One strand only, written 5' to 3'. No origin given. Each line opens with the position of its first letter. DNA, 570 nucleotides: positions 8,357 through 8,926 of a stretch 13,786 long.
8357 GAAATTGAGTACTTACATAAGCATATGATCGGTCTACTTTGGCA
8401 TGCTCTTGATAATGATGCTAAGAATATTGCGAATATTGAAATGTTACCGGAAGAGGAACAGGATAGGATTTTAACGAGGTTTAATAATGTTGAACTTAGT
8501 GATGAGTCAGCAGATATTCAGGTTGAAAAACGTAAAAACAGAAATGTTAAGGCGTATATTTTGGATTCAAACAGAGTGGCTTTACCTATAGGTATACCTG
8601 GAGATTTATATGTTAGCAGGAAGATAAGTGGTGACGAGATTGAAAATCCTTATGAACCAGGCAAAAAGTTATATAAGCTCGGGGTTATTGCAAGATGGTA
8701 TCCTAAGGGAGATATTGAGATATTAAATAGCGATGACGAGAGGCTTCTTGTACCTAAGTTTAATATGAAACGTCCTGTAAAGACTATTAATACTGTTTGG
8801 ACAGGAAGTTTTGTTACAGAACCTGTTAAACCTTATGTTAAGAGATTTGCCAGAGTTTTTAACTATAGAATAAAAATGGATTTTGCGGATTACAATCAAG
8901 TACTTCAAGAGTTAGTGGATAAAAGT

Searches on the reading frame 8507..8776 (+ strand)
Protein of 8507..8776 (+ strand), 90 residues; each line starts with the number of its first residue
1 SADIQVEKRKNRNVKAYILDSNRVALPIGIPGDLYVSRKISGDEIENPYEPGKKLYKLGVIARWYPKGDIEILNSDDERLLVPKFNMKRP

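Call 27: search_protein_families(library=pfam, proteins=[window:8507-8776:+, window:8537-8761:+], max_evalue=10)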
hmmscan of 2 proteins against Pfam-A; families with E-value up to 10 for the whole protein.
window:8507-8776:+ (90 aa): 0 families

seq(75 aa): 0 families

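Call 28: search_solved_structures(query=A1, max_evalue=10, show_alignments=3)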
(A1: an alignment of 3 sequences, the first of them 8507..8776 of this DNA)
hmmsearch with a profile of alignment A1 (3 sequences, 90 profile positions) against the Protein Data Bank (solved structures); distinct sequences matched with E-value up to 10: 44.
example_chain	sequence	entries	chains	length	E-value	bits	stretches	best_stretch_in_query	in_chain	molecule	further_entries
6mfy_A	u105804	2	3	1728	1.3e-09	41.1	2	12-81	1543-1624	Linear gramicidin synthase subunit A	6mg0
6mfz_A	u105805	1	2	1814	1.6e-09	40.9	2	12-81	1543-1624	Linear gramicidin synthase subunit A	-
9be3_A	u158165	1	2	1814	1.6e-09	40.9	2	12-81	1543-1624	Linear gramicidin synthase subunit A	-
9be4_A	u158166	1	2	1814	1.6e-09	40.9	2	12-81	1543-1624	Linear gramicidin synthase subunit A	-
9meh_A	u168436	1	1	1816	1.6e-09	40.9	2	12-81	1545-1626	Linear gramicidin synthase subunit A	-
8hlk_A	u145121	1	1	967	7.9e-09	38.6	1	12-79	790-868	Microcystin synthetase B (Fragment)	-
8p5o_A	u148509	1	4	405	2.4e-08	37.1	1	12-73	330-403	Gramicidin S synthase 2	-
9bfd_B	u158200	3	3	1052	3e-08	36.8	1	12-79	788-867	Tyrocidine synthase 2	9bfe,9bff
8jbr_A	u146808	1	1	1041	4.2e-08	36.3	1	11-84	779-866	McyA protein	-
1amu_A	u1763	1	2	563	1.1e-06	31.8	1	39-79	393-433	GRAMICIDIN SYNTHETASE 1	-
2vsq_A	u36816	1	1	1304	1.6e-06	31.2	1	33-79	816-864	SURFACTIN SYNTHETASE SUBUNIT 3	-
9bfd_A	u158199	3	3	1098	4.2e-05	26.7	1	39-79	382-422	Tyrocidine synthase 1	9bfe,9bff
7ywk_A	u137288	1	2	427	6.2e-05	26.1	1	39-73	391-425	Tyrocidine synthase 1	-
5n81_A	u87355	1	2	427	6.3e-05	26.1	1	39-73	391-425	Tyrocidine synthase 1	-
5n82_A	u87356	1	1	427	6.3e-05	26.1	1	39-73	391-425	Tyrocidine synthase 1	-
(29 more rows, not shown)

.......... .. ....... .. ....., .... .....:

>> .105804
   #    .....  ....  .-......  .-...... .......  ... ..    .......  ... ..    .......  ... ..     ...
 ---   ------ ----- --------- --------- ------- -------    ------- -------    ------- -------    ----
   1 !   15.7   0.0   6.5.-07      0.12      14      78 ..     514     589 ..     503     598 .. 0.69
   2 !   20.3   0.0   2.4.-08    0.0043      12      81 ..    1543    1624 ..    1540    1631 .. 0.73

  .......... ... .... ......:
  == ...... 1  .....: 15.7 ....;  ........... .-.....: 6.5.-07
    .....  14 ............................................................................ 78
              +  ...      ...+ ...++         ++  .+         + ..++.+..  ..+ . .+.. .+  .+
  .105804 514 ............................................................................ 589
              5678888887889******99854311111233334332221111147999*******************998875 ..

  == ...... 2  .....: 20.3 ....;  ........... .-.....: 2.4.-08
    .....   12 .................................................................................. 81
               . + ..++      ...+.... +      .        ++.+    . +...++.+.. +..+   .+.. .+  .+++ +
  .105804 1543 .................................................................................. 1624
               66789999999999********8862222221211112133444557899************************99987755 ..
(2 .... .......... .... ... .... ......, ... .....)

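Call 29: search_protein_families(library=ncbifam, proteins=[window:8507-8776:+], max_evalue=10)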
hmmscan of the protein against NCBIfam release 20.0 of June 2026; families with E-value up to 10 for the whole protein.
window:8507-8776:+ (90 aa): 4 families
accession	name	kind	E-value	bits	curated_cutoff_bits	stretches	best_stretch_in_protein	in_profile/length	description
NF007605.2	PRK10252.1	equivalog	2.9e-05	21.8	2400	1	17-80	784-859/1292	enterobactin non-ribosomal peptide synthetase EntF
TIGR01733.1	AA-adenyl-dom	subfamily_domain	0.00031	19.6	317.4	1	11-71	299-373/409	amino acid adenylation domain-containing protein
NF047350.1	aureusi_NRPS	equivalog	0.0017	15.2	2500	1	44-80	1785-1820/2373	aureusimine non-ribosomal peptide synthetase AusA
NF041803.1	NRPS_SolG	exception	0.0018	15.8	2200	1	9-85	886-976/1163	solanimycin non-ribosomal peptide synthetase SolG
